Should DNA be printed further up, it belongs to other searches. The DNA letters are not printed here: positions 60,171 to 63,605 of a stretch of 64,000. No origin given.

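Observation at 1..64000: Highly iterated palindrome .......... saturating the window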

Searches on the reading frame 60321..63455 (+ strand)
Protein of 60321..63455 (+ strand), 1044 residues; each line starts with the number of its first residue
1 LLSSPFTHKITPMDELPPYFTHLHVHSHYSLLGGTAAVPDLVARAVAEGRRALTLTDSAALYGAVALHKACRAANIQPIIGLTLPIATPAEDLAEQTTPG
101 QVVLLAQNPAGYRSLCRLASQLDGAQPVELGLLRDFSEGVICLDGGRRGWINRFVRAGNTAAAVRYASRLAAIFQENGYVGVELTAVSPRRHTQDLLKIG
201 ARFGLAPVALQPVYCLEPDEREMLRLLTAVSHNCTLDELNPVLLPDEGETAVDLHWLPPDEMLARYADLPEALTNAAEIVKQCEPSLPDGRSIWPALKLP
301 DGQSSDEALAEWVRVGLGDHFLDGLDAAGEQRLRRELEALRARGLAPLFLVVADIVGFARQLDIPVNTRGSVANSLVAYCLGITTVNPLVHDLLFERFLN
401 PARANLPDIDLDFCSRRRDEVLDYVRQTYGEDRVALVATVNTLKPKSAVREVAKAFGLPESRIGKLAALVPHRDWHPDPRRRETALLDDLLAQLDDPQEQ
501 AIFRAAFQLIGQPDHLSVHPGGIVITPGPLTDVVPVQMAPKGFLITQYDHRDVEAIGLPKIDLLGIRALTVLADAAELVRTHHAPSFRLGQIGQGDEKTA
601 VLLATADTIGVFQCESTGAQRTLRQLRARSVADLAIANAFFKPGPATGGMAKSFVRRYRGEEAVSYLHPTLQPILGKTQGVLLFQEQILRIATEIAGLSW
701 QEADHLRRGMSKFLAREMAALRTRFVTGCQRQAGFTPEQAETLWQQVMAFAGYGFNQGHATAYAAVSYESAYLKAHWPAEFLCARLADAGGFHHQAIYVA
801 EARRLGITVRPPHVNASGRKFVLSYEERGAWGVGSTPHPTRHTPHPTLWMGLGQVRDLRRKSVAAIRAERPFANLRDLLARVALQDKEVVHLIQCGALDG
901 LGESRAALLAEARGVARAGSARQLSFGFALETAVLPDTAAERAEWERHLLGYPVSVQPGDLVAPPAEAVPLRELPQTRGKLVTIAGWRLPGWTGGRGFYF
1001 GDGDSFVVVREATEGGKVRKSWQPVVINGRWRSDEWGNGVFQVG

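Call 9: search_protein_families(library=pfam, proteins=[window:60321-63455:+])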
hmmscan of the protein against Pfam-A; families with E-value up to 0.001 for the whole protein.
window:60321-63455:+ (1044 aa): 4 families
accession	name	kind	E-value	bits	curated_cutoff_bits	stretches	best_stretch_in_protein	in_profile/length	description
PF07733.18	DNA_pol3_alpha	-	2.8e-75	253.7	23.9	1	309-565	3-260/260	Bacterial DNA polymerase III alpha NTPase domain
PF17657.6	DNA_pol3_finger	-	2.8e-45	154.1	22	1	569-732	2-165/166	Bacterial DNA polymerase III alpha subunit finger domain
PF02811.25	PHP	-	2.6e-30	106.4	26.4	1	22-184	1-161/164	PHP domain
PF14579.12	HHH_6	-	7.8e-15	55.3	25.6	1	806-908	1-90/90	Helix-hairpin-helix motif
